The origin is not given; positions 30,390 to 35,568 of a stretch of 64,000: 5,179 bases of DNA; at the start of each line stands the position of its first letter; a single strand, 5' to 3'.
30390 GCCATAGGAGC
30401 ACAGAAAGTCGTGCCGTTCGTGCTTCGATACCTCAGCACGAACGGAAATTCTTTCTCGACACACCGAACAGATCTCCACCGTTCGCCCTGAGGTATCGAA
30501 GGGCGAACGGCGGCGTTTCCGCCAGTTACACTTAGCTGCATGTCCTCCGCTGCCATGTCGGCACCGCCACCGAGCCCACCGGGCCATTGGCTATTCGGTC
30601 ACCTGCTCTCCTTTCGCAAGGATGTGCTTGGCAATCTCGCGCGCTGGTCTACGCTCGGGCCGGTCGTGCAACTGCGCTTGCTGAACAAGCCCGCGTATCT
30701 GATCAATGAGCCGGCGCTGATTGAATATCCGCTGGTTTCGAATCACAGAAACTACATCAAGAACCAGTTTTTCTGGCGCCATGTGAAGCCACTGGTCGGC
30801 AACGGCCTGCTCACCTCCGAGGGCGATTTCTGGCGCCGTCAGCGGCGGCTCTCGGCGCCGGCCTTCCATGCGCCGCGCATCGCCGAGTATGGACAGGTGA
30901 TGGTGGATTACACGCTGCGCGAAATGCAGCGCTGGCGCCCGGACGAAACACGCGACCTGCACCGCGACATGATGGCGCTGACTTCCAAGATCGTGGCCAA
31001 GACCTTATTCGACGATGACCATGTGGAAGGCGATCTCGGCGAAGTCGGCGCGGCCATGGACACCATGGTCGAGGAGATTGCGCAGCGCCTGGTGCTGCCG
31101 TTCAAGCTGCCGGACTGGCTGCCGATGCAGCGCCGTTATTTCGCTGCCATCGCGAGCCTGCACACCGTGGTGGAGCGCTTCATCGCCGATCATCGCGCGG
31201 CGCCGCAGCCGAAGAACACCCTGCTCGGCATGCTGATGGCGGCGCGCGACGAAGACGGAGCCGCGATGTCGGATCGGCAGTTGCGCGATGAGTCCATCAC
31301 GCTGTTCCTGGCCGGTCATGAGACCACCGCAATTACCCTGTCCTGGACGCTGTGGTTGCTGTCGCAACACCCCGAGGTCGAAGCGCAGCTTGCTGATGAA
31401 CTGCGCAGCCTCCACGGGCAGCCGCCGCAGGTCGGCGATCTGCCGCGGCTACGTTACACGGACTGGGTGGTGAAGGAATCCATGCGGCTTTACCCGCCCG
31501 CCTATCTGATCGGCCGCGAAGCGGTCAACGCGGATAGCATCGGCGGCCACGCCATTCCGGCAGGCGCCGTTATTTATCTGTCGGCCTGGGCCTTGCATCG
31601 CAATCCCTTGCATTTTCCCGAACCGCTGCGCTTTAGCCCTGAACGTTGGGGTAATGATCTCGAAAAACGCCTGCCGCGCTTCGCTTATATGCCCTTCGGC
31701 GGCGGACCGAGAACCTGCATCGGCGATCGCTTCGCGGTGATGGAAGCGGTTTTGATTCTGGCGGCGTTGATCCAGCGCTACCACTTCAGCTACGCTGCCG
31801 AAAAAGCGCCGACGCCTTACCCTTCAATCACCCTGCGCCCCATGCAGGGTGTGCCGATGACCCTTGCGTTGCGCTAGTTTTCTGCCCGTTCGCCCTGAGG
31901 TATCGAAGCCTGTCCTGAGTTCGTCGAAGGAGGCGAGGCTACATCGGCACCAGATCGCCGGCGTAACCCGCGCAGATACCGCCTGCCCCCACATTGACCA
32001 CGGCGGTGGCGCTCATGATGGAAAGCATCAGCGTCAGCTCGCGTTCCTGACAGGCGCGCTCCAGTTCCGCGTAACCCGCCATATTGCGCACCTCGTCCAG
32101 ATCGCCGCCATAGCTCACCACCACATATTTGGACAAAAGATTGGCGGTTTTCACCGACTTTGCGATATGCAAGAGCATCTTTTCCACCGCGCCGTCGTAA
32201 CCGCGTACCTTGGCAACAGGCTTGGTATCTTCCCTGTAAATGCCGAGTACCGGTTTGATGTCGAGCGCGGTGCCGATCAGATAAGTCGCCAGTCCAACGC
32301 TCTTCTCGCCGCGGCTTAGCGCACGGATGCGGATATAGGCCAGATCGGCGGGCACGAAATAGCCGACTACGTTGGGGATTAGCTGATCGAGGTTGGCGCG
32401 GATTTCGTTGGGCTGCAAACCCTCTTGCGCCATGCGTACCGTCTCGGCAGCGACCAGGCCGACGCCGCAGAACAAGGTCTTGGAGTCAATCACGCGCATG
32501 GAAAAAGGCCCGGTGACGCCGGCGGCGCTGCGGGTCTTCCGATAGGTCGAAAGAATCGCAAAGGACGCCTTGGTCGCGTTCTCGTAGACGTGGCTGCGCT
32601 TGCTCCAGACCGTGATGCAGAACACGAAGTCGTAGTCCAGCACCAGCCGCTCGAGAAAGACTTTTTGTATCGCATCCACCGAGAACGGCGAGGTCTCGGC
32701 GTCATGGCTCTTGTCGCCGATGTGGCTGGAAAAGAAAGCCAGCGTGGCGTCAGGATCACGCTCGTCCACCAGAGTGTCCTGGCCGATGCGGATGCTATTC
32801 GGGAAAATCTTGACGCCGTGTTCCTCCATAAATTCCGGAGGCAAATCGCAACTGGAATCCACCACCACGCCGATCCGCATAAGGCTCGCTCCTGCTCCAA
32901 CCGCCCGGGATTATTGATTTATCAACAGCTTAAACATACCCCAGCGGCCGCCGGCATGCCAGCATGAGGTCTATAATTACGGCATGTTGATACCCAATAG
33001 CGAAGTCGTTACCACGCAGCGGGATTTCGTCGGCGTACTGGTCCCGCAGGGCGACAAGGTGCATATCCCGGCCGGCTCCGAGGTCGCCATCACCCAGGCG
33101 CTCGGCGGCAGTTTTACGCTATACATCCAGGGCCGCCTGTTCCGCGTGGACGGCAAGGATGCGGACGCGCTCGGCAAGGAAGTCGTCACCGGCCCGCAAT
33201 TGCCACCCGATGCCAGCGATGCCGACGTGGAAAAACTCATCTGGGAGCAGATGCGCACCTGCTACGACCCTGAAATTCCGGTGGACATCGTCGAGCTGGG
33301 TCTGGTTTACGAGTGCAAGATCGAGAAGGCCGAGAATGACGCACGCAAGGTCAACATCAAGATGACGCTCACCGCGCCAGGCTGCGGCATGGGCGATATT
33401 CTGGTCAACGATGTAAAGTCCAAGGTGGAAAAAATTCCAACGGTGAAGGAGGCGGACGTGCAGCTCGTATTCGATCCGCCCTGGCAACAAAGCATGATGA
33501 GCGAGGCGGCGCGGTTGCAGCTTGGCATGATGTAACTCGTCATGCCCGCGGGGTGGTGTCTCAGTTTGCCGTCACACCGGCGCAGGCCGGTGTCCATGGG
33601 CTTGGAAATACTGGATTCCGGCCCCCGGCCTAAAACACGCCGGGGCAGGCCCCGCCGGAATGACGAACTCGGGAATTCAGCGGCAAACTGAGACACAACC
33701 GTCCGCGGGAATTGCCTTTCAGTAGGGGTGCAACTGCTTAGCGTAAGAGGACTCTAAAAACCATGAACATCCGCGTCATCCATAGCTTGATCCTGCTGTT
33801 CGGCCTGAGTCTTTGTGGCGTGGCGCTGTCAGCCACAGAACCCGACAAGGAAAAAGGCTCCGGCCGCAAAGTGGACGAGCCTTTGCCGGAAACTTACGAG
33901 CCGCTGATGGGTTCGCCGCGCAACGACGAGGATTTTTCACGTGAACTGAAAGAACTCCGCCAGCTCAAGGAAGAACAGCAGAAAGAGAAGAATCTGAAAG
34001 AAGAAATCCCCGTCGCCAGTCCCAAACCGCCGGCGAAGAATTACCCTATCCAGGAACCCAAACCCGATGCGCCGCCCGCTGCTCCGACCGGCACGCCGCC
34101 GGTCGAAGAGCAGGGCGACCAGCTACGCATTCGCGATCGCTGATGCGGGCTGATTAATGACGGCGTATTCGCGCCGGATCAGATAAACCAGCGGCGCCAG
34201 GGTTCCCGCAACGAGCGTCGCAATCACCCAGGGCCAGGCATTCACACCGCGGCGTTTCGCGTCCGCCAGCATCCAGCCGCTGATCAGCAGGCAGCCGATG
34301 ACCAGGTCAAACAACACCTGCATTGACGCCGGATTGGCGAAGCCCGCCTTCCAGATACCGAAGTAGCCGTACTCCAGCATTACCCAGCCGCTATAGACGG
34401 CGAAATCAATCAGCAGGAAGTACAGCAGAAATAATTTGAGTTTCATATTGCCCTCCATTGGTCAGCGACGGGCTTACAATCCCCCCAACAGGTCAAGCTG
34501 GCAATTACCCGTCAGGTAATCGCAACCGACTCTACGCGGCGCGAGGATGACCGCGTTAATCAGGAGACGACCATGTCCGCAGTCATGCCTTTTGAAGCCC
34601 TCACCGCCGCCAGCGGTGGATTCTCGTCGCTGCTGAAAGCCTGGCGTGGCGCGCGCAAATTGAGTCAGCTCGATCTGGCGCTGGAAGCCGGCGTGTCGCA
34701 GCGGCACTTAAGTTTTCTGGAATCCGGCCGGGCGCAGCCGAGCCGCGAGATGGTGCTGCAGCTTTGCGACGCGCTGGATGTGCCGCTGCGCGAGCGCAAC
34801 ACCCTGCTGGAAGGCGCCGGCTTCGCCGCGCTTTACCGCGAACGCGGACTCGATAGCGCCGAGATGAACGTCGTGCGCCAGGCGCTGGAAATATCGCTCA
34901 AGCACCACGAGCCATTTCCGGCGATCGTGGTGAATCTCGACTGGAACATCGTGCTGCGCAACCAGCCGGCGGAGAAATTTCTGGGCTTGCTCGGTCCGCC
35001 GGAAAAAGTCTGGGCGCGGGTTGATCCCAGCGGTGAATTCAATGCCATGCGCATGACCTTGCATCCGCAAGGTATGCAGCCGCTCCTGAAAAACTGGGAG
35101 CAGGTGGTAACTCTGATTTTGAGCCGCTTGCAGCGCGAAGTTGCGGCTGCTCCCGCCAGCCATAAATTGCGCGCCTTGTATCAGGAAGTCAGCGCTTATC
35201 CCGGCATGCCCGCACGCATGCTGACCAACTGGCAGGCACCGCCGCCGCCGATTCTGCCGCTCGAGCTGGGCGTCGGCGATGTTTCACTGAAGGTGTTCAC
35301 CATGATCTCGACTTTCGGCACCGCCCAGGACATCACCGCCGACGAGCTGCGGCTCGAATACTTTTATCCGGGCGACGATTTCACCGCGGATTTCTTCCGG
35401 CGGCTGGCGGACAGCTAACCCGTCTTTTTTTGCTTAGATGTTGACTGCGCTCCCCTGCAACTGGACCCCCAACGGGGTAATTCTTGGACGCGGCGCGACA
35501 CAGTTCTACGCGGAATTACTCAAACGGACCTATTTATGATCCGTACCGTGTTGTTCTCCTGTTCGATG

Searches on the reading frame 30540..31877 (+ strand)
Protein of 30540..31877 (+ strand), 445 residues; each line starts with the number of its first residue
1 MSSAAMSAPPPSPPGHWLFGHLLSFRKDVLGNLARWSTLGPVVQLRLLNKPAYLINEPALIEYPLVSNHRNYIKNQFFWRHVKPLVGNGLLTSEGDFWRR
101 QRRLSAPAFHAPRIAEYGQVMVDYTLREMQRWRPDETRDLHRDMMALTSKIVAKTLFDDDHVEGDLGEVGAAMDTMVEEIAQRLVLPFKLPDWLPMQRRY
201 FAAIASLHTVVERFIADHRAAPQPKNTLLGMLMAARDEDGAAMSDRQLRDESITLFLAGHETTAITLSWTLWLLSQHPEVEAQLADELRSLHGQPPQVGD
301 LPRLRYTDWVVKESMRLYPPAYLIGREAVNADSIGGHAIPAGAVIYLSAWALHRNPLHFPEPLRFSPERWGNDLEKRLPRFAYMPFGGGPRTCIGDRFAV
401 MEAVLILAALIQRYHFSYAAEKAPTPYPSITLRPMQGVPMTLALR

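Call 39: search_protein_families(library=pfam, proteins=[window:30540-31877:+], max_evalue=0.00001)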
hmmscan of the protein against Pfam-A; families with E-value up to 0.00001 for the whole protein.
window:30540-31877:+ (445 aa): 1 family
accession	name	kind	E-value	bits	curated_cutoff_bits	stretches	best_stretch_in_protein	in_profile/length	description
PF00067.27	p450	-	1.5e-85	288.2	22.8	1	10-427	1-446/462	Cytochrome P450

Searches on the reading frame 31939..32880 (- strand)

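Call 39: search_protein_families(library=pfam, proteins=[window:31939-32880:-], max_evalue=0.00001)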
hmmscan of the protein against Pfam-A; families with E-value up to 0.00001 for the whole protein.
window:31939-32880:- (313 aa): 1 family
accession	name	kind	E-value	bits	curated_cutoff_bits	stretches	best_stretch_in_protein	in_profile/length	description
PF02645.21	DegV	-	4.4e-49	167.7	27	1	3-302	2-273/280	Uncharacterised protein, DegV family COG1307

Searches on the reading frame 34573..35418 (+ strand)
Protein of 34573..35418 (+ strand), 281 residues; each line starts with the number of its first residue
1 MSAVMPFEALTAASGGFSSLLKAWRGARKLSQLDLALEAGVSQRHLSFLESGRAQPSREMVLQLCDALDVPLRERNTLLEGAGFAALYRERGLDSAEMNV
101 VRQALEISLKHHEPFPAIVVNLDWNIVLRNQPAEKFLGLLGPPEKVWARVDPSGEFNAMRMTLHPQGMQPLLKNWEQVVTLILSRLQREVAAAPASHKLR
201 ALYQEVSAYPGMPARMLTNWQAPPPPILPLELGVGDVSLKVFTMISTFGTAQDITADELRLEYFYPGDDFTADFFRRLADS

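Call 3: search_protein_families(library=pfam, proteins=[window:34573-35418:+])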
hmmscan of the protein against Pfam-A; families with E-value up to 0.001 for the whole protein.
window:34573-35418:+ (281 aa): 4 families
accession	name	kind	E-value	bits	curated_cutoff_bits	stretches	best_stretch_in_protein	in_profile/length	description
PF17765.7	MLTR_LBD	-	3.3e-25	89.5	26.3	1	101-278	1-168/168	MmyB-like transcription regulator ligand binding domain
PF01381.28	HTH_3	-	9e-14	51.7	23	1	21-74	1-54/55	Helix-turn-helix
PF13560.12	HTH_31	-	2.3e-11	44.3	27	1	19-78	4-64/64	Helix-turn-helix domain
PF12844.13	HTH_19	-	1.1e-07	32.1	30.2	1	20-72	3-55/64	Helix-turn-helix domain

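Call 4: search_protein_families(library=ncbifam, proteins=[window:34573-35418:+])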
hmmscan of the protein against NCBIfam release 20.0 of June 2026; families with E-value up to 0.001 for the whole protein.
window:34573-35418:+ (281 aa): 6 families
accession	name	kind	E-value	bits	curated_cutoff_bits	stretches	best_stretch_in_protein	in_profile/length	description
TIGR03070.1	couple_hipB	subfamily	1.4e-11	44.2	71.65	1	17-70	3-56/58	type II toxin-antitoxin system Y4mF family antitoxin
NF006015.0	PRK08154.1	subfamily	1.7e-07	30.7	204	1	21-74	35-88/314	anaerobic benzoate catabolism transcriptional regulator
NF041951.1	phage_RstR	subfamily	6.7e-06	26.3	80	1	17-71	3-57/108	RstR family transcriptional repressor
NF003162.0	PRK04140.1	equivalog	6.9e-06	25.3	263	1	18-81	128-191/317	transcriptional regulator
NF010465.0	PRK13890.1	equivalog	2.2e-05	24.5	96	1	27-73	16-62/121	conjugal transfer protein TrbA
NF041677.1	trans_regClgR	equivalog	2.7e-05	24.2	170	1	38-93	30-82/113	transcriptional regulator ClgR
